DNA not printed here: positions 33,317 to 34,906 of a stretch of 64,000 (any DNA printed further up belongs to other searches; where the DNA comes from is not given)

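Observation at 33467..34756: Bacterial-type trypsin-like serine protease without signal peptide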

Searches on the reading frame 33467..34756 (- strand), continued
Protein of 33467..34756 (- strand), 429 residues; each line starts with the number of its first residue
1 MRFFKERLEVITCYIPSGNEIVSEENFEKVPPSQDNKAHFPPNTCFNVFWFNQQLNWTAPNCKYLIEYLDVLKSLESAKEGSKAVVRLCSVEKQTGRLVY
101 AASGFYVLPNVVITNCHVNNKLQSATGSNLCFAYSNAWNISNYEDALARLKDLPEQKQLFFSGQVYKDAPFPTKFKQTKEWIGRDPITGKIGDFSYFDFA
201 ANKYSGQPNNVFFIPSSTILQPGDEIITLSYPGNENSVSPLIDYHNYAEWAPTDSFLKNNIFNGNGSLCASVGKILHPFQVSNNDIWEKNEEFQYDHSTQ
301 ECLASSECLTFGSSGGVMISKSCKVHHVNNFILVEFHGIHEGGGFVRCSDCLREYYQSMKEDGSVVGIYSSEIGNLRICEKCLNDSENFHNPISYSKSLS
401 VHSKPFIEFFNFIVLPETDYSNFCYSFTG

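Call 38: search_solved_structures(query=A2, max_evalue=10, show_alignments=5)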
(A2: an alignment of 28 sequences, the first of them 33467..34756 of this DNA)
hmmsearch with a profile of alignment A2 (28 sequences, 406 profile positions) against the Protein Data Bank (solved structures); distinct sequences matched with E-value up to 10: 92 (the best 60 are shown).
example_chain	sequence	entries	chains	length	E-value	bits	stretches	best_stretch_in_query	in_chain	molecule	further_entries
4ink_A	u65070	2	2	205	4.2e-05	25.8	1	77-154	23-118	Serine protease SplD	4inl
3k6z_A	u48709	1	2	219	0.00031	23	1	58-106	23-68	POSSIBLE MEMBRANE-ASSOCIATED SERINE PROTEASE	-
3lt3_A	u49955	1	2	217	0.00036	22.8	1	58-107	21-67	POSSIBLE MEMBRANE-ASSOCIATED SERINE PROTEASE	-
3k6y_A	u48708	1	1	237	0.00039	22.6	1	58-107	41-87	POSSIBLE MEMBRANE-ASSOCIATED SERINE PROTEASE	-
5mm8_A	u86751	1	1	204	0.00042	22.5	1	76-107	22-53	Serine protease SplE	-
2vid_A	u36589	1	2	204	0.0019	20.4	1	77-108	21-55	SERINE PROTEASE SPLB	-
6yv5_A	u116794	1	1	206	0.002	20.3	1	77-107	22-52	Serine protease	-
6yv6_A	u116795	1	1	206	0.002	20.3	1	77-107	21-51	Serine protease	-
6q24_A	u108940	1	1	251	0.002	20.3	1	35-102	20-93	Glutamyl endopeptidase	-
4k1s_A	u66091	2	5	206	0.0021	20.2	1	77-107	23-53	Serine protease SplB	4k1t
6q12_A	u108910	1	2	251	0.0028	19.8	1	35-102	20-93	Glutamyl endopeptidase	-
5c2z_A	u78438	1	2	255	0.0057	18.8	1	51-100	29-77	Exfoliative toxin D2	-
8dax_A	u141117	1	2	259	0.0066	18.6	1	51-100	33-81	Exfoliative toxin E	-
6u1b_A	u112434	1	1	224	0.01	18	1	54-102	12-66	Glutamyl endopeptidase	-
1p3c_A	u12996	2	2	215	0.015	17.4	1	76-108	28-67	glutamyl-endopeptidase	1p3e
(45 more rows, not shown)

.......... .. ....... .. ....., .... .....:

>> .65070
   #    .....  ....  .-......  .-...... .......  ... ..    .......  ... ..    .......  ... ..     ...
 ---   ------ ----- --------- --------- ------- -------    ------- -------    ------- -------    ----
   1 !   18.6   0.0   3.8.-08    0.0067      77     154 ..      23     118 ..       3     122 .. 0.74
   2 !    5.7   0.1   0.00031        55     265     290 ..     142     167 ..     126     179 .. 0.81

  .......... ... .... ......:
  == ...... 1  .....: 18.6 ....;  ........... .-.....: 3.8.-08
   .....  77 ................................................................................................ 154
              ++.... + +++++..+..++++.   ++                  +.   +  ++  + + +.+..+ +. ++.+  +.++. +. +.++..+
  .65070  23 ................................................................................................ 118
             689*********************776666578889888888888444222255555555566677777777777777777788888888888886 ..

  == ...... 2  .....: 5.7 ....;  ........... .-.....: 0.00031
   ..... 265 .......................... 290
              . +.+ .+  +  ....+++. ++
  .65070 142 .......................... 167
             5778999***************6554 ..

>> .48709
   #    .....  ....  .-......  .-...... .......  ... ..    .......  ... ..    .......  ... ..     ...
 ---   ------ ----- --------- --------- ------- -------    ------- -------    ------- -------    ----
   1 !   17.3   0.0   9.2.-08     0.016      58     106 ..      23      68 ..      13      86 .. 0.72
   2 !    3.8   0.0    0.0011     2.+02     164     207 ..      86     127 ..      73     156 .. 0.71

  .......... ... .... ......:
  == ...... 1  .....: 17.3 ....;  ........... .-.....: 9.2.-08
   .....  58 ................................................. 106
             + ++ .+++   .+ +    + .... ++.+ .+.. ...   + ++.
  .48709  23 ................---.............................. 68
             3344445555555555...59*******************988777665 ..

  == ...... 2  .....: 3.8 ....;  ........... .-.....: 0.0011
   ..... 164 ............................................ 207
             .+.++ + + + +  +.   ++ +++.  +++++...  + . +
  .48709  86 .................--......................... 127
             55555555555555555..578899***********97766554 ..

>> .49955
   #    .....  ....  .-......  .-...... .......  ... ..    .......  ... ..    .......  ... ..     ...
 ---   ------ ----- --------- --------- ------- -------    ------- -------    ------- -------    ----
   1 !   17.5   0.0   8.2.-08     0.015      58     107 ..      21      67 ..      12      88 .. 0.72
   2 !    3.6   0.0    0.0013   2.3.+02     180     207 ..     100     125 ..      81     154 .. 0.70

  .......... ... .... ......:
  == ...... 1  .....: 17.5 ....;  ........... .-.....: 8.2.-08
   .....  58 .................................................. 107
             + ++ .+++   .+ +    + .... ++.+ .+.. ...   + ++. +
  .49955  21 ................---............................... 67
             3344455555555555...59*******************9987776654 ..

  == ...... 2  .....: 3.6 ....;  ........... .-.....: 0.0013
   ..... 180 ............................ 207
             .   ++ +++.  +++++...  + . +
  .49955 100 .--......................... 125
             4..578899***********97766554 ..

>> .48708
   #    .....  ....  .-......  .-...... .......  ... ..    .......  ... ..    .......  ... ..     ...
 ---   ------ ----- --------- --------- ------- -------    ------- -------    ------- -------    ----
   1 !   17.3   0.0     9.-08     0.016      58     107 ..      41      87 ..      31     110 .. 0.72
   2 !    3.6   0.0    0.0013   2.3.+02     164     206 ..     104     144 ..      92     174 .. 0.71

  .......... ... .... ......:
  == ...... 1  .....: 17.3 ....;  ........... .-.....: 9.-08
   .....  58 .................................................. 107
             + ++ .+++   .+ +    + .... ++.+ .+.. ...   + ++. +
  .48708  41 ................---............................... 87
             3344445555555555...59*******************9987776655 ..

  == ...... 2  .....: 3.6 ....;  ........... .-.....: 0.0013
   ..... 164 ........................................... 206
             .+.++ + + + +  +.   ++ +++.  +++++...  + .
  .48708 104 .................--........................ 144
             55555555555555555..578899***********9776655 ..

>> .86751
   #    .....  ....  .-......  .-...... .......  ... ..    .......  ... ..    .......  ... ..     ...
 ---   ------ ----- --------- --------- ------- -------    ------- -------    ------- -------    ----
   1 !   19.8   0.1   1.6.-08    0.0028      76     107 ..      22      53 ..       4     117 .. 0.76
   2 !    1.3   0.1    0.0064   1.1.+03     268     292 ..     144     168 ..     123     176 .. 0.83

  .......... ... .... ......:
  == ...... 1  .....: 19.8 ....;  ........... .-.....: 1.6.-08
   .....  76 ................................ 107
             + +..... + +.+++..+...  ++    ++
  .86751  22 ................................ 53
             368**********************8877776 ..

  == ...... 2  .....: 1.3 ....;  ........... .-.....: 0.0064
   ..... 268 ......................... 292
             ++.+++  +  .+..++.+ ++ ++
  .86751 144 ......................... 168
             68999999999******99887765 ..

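Call 39: search_protein_families(library=pfam, alignment_id=A2, max_evalue=0.1)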
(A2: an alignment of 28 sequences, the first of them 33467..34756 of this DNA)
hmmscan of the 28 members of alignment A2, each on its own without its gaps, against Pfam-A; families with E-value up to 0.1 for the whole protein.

A. member 1, window:33467-34756:- (429 aa): 1 family
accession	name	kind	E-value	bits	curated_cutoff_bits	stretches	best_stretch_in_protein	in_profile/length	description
PF13365.12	Trypsin_2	-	0.0038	18.4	27.6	1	102-320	1-136/144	Trypsin-like peptidase domain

B. families by the number of members that match (of 28 scanned): 7 families
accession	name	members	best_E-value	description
PF13365.12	Trypsin_2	12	1.2e-08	Trypsin-like peptidase domain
PF00089.32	Trypsin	3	0.036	Trypsin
PF01753.24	zf-MYND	2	8.1e-10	MYND finger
PF00643.29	zf-B_box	1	0.018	B-box zinc finger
PF14901.11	Jiv90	1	0.055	Cleavage inducing molecular chaperone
PF17206.9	SeqA_N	1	0.066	SeqA protein N-terminal domain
PF13842.12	zf-Tnp_2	1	0.071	DDE_Tnp_1-like zinc finger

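Call 40: find_encoding_contigs(protein=P0019, flank=10000, max_places=3)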
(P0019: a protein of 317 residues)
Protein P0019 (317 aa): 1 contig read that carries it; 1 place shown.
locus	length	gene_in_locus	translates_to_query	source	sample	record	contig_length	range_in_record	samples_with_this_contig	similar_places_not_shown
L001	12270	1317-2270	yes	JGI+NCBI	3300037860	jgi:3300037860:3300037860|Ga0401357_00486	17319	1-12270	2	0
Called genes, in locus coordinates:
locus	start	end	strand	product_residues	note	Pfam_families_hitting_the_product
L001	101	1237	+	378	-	PF03463:eRF1_1, PF03464:eRF1_2, PF18859:acVLRF1 (weak), PF03465:eRF1_3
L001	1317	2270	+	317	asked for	-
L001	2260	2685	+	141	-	PF01753:zf-MYND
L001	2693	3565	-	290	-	PF00128:Alpha-amylase (faint)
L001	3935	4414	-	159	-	-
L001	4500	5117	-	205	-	PF12158:DUF3592 (weak)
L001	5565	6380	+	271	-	PF00443:UCH, PF13423:UCH_1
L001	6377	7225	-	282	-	PF01694:Rhomboid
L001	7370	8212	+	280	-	PF00561:Abhydrolase_1, PF12146:Hydrolase_4, PF12697:Abhydrolase_6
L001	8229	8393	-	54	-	-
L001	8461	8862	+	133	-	PF28435:DUF8395 (weak)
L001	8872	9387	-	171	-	PF02750:Synapsin_C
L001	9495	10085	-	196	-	PF02078:Synapsin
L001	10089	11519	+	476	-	PF00646:F-box (faint), PF12937:F-box-like (weak)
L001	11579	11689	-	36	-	-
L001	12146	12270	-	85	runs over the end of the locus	-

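Call 41: find_encoding_contigs(protein=P0017, flank=8000, max_places=3)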
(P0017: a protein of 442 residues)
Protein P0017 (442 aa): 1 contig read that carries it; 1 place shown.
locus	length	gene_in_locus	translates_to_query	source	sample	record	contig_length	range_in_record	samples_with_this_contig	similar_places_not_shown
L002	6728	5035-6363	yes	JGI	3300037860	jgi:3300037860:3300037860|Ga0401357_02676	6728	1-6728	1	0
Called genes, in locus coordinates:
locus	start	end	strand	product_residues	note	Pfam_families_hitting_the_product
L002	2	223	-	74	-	?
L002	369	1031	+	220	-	-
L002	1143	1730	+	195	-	-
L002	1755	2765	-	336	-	PF00644:PARP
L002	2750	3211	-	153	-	-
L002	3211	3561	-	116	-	-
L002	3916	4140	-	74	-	-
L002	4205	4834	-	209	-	-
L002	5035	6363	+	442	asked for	PF01753:zf-MYND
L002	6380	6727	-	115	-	?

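Call 42: find_encoding_contigs(protein=P0022, flank=10000, max_places=3)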
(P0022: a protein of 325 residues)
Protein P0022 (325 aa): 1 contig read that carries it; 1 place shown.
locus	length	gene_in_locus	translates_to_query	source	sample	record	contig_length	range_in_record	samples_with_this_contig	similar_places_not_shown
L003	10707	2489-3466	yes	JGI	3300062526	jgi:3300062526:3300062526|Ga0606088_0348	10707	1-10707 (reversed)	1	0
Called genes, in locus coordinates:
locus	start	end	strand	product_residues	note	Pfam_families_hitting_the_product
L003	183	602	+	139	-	-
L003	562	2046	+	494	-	PF00533:BRCT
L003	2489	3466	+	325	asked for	-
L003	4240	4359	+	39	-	-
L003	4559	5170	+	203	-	PF28435:DUF8395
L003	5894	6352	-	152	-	PF02074:Peptidase_M32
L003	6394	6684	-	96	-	PF02074:Peptidase_M32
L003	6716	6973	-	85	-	PF02074:Peptidase_M32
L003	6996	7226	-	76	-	-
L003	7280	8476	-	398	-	-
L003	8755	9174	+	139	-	-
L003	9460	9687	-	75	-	-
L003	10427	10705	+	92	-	?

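Call 43: predict_structure(alignment_id=A2)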
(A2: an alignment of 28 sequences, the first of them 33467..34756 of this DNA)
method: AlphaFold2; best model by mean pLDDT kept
length: 429 residues; sequences in the alignment: 28
mean_pLDDT: 75.9   pTM: 0.83
mean pLDDT of the five models: 75.9, 73.4, 71.6, 70.5, 69.4
residues with pLDDT >= 90: 126; 70-90: 166; 50-70: 84; < 50: 53
segments of 3 or more residues with pLDDT < 50: 1-6, 19-34, 56-64, 166-168, 366-375, 427-429
pLDDT, mean of each block of 10 residues (from residue 1): 42 54 38 49 67 51 57 86 94 84 94 92 73 77 73 88 59 71 81 67 90 96 94 76 67 77 82 92 87 94 90 93 93 96 83 76 51 56 73 87 91 75 52
secondary structure, 60 per line:
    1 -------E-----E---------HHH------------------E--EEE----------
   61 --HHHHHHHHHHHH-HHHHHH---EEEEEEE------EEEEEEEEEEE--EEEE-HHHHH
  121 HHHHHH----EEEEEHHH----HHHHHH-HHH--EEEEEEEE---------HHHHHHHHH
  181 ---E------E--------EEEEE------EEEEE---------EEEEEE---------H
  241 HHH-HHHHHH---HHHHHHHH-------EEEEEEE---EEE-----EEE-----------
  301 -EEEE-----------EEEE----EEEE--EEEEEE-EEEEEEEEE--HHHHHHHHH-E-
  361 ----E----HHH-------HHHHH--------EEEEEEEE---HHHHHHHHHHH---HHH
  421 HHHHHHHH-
elements in order: E48-50 H63-74 H76-81 E85-91 E98-108 E111-114 H116-126 E131-135 H143-148 E155-162 H172-180 E200-204 E211-215 E225-230 H240-243 H245-250 H254-261 E269-275 E279-281 E287-289 E302-305 E317-320 E325-328 E331-336 E338-346 H349-357 H380-384 E393-400 H404-414 H418-428

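Call 48: find_encoding_contigs(protein=P0025, flank=6000, max_places=2)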
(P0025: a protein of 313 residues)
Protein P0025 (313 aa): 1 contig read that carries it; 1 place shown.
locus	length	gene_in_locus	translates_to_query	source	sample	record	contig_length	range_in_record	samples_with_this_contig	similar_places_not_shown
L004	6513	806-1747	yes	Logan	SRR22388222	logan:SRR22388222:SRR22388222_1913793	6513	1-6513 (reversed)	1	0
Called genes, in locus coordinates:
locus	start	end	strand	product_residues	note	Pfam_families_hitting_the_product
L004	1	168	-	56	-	?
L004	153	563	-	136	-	PF00071:Ras, PF08477:Roc (weak)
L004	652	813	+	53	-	-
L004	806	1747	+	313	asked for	-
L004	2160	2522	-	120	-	PF23914:TPR_CcmH_CycH (weak), PF14559:TPR_19 (faint), PF13431:TPR_17 (faint)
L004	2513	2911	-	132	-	PF00515:TPR_1 (weak), PF07719:TPR_2 (weak), PF13174:TPR_6 (weak), PF13181:TPR_8 (faint), PF13414:TPR_11 (faint), PF13431:TPR_17 (faint), PF14559:TPR_19 (faint)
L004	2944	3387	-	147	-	-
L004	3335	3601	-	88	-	-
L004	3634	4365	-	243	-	PF04037:DUF382, PF04046:PSP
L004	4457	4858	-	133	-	-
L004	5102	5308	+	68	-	-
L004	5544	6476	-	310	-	-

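Call 49: find_encoding_contigs(protein=P0006, flank=4000, max_places=3)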
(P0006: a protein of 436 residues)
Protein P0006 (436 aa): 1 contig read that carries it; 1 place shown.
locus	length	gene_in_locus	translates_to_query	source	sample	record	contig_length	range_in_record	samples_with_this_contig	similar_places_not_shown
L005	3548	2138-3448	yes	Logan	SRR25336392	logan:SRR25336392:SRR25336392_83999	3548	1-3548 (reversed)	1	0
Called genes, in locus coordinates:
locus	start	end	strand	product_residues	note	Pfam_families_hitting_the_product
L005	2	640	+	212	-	?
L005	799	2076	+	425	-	-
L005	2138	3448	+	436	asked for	-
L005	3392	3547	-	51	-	?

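Call 56: fold_search(model_id=the predicted structure, library=viral)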
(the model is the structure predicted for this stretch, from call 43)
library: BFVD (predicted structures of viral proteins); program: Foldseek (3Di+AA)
matches with E <= 10: 832; with E <= 0.001: 281
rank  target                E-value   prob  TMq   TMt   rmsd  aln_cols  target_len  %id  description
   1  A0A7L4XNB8            1.0e-09  1.00  0.33  0.52   8.7       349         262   14  (no name in the UniProt tables at hand)
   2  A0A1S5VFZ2            1.3e-07  1.00  0.34  0.43  14.6       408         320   13  Putative serine protease [Kallithea virus]
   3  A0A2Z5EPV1            1.4e-07  1.00  0.29  0.16  20.8       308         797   14  (no name in the UniProt tables at hand)
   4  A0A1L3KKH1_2          1.9e-07  1.00  0.36  0.17  19.6       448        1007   11  (no name in the UniProt tables at hand)
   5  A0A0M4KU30            2.8e-07  1.00  0.29  0.20  12.1       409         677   12  Putative ORF2 polyprotein [Rhizoctonia solani barnavirus 1]
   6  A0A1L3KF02            3.8e-07  1.00  0.32  0.19   6.5       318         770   11  (no name in the UniProt tables at hand)
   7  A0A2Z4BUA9            3.8e-07  1.00  0.28  0.37  15.8       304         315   14  (no name in the UniProt tables at hand)
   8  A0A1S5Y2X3            4.0e-07  1.00  0.28  0.42  18.4       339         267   12  Trypsin-like peptidase domain-containing serine protease [uncultured archaeal virus]
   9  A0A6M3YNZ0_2          4.0e-07  1.00  0.29  0.11  29.4       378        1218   13  Polyprotein [Picornavirales sp.]
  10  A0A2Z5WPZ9            4.7e-07  1.00  0.32  0.51   9.0       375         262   10  (no name in the UniProt tables at hand)
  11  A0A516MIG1            5.0e-07  1.00  0.33  0.64   7.6       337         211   10  (no name in the UniProt tables at hand)
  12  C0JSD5                5.3e-07  1.00  0.28  0.17  10.5       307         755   13  Polyprotein (Fragment) [Human cosavirus C1-5152]
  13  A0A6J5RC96            6.7e-07  1.00  0.34  0.42  10.9       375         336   12  Trypsin-like peptidase domain containing protein [uncultured Caudovirales phage]
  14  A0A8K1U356            1.4e-06  1.00  0.27  0.18  13.8       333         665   15  Serine protease [Riboviria sp.]
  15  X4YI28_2              1.5e-06  1.00  0.29  0.13   8.9       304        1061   14  (no name in the UniProt tables at hand)
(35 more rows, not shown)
